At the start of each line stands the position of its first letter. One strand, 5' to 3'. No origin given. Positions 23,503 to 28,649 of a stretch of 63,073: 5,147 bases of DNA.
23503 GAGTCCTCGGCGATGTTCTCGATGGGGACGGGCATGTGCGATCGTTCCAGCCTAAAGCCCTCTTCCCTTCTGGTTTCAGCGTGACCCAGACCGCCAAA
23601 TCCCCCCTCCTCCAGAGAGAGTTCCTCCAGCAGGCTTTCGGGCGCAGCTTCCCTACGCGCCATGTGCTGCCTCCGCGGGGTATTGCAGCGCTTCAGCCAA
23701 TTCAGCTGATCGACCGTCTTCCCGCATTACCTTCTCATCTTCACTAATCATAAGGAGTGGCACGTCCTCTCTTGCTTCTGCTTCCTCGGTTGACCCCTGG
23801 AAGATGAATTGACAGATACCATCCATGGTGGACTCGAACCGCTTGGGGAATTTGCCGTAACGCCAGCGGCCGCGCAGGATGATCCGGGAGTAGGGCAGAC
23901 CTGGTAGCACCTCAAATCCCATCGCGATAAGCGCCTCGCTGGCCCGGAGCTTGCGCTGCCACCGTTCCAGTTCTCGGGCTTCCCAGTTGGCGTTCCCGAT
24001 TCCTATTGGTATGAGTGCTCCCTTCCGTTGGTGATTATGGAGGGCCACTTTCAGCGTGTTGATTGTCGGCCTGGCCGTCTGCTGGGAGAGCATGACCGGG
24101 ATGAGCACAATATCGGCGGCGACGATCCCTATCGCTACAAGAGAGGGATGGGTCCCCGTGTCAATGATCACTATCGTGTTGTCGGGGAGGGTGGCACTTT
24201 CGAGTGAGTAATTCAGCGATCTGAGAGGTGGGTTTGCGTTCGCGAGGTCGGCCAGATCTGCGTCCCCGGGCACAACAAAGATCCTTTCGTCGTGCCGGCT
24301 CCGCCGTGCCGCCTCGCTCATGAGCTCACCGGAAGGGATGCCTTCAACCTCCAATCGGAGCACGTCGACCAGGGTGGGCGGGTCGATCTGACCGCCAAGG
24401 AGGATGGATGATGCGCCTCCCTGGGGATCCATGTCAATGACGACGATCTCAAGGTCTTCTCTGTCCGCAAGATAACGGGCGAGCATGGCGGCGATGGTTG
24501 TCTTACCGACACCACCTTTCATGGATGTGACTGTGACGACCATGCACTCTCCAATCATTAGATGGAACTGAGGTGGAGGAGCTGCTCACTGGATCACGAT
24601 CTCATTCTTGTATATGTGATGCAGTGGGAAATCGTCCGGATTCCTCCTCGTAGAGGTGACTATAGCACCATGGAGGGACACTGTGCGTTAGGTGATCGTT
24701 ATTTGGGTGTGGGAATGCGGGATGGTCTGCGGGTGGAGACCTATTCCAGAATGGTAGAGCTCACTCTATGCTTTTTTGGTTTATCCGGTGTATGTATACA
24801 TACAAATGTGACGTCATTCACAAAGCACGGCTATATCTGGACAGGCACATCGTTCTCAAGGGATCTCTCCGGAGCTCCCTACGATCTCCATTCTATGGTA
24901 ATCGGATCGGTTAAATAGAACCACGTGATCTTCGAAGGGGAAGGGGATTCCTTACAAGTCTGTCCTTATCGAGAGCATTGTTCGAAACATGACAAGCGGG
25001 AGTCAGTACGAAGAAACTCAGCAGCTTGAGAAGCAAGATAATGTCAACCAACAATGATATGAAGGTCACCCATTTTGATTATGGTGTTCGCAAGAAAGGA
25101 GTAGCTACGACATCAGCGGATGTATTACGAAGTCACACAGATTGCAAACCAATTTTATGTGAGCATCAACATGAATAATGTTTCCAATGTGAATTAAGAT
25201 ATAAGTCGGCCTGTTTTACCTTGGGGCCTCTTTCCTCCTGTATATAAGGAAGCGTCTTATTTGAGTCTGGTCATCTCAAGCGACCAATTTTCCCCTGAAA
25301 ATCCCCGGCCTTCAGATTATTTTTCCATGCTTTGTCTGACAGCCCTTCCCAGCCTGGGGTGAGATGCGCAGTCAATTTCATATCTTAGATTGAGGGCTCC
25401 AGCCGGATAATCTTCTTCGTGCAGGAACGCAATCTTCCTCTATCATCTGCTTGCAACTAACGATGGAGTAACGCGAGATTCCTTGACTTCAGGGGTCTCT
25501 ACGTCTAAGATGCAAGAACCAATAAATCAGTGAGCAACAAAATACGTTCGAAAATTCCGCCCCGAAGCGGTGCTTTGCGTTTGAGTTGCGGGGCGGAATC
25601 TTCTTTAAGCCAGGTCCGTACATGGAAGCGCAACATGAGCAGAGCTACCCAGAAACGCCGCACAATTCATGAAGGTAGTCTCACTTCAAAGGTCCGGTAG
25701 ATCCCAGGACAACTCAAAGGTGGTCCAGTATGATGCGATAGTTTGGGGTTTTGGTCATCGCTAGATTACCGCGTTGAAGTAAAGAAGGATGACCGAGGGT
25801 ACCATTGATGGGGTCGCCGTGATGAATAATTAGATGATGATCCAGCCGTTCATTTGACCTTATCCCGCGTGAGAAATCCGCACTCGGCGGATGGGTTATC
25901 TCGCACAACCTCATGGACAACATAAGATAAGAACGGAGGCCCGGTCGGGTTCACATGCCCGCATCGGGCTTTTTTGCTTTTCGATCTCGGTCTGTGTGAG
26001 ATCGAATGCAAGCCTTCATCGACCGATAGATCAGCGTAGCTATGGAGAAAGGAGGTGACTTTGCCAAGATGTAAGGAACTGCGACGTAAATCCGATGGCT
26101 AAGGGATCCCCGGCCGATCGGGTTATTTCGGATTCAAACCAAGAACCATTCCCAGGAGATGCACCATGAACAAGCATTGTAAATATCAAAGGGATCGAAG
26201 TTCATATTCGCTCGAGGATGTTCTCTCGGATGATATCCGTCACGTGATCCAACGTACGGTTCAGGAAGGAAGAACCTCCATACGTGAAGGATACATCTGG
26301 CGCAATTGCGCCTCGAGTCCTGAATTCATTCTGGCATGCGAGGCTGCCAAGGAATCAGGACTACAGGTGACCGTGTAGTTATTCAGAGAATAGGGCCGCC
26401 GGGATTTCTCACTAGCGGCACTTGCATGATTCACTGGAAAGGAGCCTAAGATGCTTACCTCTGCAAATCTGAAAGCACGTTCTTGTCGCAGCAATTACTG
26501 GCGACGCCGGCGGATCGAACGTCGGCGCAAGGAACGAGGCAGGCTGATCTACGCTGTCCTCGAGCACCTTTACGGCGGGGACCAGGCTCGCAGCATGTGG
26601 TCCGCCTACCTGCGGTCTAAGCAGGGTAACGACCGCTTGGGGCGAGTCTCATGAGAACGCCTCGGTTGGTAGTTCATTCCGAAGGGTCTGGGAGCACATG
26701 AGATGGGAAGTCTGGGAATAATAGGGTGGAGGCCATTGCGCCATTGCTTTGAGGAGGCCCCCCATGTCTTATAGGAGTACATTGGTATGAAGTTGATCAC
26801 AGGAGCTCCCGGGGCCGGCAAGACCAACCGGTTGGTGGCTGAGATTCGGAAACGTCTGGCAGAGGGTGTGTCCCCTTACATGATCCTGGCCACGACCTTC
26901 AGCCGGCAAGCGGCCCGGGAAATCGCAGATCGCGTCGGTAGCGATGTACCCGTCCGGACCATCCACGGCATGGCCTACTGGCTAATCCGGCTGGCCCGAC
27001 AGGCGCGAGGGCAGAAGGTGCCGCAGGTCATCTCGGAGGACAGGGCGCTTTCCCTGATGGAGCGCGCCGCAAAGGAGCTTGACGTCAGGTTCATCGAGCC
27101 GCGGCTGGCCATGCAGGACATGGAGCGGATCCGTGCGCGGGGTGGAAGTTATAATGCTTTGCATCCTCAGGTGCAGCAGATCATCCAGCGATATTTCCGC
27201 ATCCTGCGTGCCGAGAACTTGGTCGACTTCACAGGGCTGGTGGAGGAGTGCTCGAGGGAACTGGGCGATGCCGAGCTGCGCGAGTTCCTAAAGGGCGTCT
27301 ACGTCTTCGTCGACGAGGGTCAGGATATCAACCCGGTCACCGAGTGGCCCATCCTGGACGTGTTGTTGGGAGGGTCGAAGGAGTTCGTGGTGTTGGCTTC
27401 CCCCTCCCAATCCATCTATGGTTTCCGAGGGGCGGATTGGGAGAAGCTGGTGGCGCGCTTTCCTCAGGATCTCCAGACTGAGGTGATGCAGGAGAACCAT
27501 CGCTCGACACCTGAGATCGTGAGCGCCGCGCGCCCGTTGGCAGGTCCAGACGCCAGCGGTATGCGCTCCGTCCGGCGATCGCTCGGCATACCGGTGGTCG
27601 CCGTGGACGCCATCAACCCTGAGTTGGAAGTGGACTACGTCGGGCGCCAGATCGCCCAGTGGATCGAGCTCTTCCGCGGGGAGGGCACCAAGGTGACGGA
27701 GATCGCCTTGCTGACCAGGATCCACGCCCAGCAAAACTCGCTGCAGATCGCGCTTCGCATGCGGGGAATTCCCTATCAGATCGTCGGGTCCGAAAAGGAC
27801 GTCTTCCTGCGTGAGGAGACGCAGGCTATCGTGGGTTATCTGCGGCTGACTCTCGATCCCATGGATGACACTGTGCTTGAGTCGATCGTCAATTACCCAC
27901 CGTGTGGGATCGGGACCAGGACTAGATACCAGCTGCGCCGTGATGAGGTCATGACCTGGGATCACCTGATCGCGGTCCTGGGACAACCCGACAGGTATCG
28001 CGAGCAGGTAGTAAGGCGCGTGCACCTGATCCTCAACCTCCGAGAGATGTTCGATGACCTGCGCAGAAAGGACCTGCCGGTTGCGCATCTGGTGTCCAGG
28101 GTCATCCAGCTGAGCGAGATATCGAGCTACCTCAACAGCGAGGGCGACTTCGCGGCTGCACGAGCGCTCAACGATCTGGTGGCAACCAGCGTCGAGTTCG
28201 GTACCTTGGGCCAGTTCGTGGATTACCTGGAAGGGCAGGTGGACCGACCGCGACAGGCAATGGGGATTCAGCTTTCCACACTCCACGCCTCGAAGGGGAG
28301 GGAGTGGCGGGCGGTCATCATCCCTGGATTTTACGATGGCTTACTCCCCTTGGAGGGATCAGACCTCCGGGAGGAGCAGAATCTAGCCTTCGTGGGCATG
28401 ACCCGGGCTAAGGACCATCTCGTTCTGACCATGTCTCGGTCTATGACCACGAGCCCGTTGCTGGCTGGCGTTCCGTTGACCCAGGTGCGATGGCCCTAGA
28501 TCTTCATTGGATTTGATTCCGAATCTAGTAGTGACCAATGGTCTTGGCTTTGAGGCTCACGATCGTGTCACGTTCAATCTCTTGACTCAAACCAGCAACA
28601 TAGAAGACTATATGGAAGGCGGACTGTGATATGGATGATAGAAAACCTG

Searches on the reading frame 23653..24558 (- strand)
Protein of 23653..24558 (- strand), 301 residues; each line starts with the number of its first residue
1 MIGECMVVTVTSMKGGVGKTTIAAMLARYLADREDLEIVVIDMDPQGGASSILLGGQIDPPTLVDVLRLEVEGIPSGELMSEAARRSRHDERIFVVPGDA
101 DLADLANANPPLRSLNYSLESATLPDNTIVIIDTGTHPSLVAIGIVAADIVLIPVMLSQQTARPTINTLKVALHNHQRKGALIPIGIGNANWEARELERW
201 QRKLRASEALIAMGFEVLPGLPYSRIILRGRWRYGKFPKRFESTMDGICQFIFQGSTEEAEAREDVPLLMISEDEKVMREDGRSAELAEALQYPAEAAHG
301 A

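Call 71: search_protein_families(library=pfam, proteins=[window:23653-24558:-], max_evalue=0.001)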
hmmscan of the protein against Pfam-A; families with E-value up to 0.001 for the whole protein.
window:23653-24558:- (301 aa): 5 families
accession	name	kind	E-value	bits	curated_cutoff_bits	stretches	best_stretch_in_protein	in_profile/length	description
PF13614.12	AAA_31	-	5.9e-15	56.1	27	1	7-159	3-151/177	AAA domain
PF01656.29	CbiA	-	2.9e-14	53.6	25.4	1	8-161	1-54/125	CobQ/CobB/MinD/ParA nucleotide binding domain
PF10609.15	ParA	-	7.9e-08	32.5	27.1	1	7-57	5-54/246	NUBPL iron-transfer P-loop NTPase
PF02374.21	ArsA_ATPase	-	2.6e-05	24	24.3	1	11-65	6-59/305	Anion-transporting ATPase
PF07015.17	VirC1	-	0.00076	19.3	24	0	7-33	3-29/231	VirC1 protein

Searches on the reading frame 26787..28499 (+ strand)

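Call 36: search_protein_families(library=pfam, proteins=[window:26787-28499:+], max_evalue=0.01)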
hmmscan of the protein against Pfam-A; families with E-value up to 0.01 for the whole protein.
window:26787-28499:+ (570 aa): 6 families
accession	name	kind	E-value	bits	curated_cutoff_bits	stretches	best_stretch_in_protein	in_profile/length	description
PF13361.12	UvrD_C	-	6.6e-32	111.7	25.6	1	234-551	3-349/350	UvrD-like helicase C-terminal domain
PF00580.27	UvrD-helicase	-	3.9e-27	96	23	1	3-221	17-263/271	UvrD/REP helicase N-terminal domain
PF13245.12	AAA_19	-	7.6e-12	46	25.1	1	3-214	15-134/134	AAA domain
PF13538.12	UvrD_C_2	-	3.9e-07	30.3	27.4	1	496-547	4-51/52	UvrD-like helicase C-terminal domain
PF01443.25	Viral_helicase1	-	0.00042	20.6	21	0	462-547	141-226/228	Viral superfamily 1 RNA helicase core domain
PF13604.12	AAA_30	-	0.00096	19.4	27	1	2-67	21-81/191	AAA domain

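Call 45: search_protein_families(library=padloc, proteins=[window:26787-28499:+], max_evalue=0.00001)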
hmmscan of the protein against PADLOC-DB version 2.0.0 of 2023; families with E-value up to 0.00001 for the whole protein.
window:26787-28499:+ (570 aa): 33 families (the best 25 are shown)
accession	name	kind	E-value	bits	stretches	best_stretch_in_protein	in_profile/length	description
PDLC00117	GajB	-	6e-44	148.5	1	5-553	33-577/604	UrvD helicase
PDLC03802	RTasHel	-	4.6e-41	139.4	1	3-377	22-381/675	DRT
PDLC00132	GajB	-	1.4e-40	137.6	1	4-551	21-602/625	UrvD helicase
PDLC00114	GajB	-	4.5e-30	102.8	1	3-553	24-615/635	UrvD helicase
PDLC00103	GajB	-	9.1e-24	82.3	1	172-552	214-579/612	UrvD helicase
PDLC00127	GajB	-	1.1e-23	81.6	2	3-309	24-343/594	UrvD helicase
PDLC00112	GajB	-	5.1e-21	72.9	1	173-251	215-294/581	UrvD helicase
PDLC00123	GajB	-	1.1e-19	68.4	2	172-325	179-327/540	UrvD helicase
PDLC00119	GajB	-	2.3e-19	67.8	1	172-246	221-294/565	UrvD helicase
PDLC00130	GajB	-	1.8e-18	64.1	2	493-552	508-571/589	UrvD helicase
PDLC00107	GajB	-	7.9e-18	62.4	1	163-239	207-285/587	UrvD helicase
PDLC00104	GajB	-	3.5e-17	60.3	1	3-313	19-305/574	UrvD helicase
PDLC00136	GajB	-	9.5e-16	55.8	1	173-287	210-325/570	UrvD helicase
PDLC00122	GajB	-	1.5e-15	55.2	1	165-262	156-257/502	UrvD helicase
PDLC00108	GajB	-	1.9e-14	51.5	2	492-548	354-413/445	UrvD helicase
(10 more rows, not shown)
